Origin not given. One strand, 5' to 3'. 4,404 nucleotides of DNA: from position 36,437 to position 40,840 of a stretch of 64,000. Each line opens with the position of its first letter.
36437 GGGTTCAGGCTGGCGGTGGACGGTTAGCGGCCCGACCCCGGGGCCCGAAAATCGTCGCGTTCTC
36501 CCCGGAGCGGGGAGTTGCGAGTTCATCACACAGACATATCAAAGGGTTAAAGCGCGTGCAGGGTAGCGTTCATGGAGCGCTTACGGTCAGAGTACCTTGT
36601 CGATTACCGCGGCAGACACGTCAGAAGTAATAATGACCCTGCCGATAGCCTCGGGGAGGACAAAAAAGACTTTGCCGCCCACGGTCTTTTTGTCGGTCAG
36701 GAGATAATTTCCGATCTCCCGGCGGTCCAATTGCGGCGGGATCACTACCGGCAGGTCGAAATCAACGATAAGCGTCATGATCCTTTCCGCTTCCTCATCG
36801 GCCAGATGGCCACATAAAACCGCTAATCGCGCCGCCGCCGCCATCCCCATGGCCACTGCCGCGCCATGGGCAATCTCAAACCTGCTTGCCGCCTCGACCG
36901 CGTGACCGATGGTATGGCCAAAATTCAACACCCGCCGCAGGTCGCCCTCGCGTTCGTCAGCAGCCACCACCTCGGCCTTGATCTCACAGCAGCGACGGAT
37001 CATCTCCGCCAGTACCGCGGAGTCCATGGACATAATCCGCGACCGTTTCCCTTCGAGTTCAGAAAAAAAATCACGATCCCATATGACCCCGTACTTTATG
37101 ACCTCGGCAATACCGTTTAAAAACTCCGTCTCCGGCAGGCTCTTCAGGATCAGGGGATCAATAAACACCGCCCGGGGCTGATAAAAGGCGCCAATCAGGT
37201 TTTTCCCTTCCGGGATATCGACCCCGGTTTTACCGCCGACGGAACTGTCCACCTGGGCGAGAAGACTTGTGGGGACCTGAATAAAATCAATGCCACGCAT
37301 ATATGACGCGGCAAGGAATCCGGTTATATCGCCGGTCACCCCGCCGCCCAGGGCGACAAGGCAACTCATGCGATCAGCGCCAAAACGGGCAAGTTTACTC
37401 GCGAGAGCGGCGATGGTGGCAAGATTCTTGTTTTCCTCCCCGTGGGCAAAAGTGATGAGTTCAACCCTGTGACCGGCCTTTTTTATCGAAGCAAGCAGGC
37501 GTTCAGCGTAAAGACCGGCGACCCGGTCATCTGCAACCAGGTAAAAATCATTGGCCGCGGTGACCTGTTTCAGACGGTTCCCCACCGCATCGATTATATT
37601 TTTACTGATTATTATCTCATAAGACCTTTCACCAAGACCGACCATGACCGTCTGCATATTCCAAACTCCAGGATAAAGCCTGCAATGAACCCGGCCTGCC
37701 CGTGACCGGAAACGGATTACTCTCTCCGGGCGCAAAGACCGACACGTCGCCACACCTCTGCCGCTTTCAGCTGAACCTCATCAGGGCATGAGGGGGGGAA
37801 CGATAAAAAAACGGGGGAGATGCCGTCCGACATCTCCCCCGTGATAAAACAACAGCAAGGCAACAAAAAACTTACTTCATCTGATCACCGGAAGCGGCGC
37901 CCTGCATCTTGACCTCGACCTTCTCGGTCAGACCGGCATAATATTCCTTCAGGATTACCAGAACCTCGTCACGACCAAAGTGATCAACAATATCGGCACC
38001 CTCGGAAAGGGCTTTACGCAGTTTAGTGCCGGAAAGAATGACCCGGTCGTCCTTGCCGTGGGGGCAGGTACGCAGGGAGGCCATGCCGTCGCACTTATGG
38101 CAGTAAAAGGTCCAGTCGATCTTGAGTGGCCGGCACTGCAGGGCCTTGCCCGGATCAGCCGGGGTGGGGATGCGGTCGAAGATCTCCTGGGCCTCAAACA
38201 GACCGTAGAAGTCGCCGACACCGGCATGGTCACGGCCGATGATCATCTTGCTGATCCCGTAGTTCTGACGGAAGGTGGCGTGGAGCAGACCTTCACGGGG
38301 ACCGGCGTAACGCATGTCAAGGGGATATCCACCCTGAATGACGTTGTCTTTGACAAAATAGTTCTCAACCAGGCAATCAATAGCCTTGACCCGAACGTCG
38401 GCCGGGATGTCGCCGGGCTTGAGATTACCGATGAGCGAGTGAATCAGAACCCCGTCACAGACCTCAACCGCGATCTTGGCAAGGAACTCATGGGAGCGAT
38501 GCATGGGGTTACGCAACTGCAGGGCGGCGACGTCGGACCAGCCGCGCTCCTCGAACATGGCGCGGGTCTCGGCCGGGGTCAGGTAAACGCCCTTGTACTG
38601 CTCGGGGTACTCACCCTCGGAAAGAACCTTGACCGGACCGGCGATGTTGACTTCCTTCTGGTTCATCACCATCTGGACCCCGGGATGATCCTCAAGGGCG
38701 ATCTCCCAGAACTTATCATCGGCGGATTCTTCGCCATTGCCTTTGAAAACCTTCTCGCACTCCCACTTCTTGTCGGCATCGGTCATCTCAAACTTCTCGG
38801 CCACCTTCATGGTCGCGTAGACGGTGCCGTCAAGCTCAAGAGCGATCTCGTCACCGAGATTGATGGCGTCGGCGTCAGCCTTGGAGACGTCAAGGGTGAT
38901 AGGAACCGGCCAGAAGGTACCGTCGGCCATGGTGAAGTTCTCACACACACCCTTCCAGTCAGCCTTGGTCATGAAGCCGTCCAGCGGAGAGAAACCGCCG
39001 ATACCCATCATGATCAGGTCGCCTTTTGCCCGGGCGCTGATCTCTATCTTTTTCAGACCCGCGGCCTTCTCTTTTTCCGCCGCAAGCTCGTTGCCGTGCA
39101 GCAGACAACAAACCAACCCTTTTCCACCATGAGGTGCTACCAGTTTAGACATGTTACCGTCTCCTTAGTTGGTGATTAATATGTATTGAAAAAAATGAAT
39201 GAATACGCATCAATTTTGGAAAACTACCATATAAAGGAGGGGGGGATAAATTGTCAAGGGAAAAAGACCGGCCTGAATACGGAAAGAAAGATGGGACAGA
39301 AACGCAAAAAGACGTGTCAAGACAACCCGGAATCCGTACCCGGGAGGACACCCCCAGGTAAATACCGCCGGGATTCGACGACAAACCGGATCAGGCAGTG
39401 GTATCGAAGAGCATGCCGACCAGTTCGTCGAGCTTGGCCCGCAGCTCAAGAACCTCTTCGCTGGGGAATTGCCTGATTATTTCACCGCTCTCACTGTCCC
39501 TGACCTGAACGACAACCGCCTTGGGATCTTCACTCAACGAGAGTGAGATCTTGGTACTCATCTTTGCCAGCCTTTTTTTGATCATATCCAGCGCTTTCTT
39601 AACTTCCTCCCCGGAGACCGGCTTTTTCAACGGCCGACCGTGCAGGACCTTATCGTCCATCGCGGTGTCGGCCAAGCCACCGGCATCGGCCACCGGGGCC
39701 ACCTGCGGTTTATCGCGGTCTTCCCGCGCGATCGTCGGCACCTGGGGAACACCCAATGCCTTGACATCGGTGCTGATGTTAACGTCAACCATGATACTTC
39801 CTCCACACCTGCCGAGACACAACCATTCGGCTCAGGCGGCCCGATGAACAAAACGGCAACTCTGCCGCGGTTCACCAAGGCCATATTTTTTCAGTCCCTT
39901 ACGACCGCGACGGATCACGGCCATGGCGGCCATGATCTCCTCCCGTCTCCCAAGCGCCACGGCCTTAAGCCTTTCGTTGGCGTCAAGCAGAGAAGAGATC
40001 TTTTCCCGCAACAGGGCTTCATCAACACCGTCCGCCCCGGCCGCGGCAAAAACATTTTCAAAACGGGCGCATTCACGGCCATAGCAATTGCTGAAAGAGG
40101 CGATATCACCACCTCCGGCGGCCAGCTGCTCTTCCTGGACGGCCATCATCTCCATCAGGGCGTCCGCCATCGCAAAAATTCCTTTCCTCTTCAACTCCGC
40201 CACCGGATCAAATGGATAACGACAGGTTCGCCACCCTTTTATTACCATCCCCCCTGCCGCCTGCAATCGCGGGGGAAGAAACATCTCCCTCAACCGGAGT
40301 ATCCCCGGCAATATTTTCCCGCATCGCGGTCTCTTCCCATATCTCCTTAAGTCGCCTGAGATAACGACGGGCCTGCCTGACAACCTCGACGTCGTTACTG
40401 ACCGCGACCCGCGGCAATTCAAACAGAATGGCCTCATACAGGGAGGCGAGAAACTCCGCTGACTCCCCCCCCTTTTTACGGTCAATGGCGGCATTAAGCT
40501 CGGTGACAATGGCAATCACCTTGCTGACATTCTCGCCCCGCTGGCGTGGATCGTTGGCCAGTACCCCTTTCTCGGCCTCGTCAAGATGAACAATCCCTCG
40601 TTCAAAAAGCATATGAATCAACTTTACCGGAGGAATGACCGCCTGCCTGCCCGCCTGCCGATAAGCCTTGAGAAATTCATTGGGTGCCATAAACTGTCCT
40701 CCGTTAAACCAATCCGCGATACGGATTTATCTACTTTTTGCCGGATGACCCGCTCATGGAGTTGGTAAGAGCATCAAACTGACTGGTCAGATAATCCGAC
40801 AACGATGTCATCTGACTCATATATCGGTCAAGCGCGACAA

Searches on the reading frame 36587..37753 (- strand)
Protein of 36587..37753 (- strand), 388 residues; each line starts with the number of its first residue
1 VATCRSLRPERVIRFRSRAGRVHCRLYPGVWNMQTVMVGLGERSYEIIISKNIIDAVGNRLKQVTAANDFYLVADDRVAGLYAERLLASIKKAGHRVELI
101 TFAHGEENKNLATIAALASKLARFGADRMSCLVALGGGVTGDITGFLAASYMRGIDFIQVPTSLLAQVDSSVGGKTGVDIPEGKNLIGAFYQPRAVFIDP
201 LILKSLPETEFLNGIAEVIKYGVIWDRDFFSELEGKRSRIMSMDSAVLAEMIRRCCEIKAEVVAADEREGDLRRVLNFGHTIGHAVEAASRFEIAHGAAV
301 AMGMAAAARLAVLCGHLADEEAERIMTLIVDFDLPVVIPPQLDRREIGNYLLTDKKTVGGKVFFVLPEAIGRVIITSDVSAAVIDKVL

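Call 28: search_protein_families(library=pfam, proteins=[window:36587-37753:-], max_evalue=0.00001)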
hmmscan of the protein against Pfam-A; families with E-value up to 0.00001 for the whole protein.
window:36587-37753:- (388 aa): 4 families
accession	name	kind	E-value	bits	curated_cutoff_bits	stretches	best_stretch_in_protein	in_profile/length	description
PF24621.2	DHQS_C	-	2e-45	154.7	27.6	1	214-357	1-144/144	3-dehydroquinate synthase C-terminal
PF01761.26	DHQ_synthase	-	5.3e-45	152.2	24.2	1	100-212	2-114/115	3-dehydroquinate synthase N-terminal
PF13685.12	Fe-ADH_2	-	7.8e-10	39.4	28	1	49-205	2-147/149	Iron-containing alcohol dehydrogenase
PF00465.25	Fe-ADH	-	5.4e-07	29.8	31.3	1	46-162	3-129/168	Iron-containing alcohol dehydrogenase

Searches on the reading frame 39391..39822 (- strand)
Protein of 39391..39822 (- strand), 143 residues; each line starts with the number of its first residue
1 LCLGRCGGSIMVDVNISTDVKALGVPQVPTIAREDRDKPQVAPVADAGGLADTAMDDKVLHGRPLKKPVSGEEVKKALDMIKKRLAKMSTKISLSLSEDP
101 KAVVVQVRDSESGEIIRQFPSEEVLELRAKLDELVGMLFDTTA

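Call 28: search_protein_families(library=pfam, proteins=[window:39391-39822:-], max_evalue=0.00001)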
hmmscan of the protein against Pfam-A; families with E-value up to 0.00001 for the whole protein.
window:39391-39822:- (143 aa): 1 family
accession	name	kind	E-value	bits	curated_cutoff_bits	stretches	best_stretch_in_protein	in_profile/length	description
PF03646.20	FlaG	-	4.7e-20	72.1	23.8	1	65-140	25-100/101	FlaG protein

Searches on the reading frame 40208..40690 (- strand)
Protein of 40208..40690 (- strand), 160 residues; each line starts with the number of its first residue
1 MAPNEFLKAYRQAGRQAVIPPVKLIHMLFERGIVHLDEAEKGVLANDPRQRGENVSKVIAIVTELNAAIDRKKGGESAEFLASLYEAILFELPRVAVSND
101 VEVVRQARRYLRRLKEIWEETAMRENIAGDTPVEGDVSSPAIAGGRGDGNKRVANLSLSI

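Call 28: search_protein_families(library=pfam, proteins=[window:40208-40690:-], max_evalue=0.00001)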
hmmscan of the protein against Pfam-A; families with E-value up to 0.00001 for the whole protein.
window:40208-40690:- (160 aa): 1 family
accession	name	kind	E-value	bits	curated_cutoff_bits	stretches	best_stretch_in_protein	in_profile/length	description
PF02561.19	FliS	-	1e-24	87.4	26.7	1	8-121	2-114/115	Flagellar protein FliS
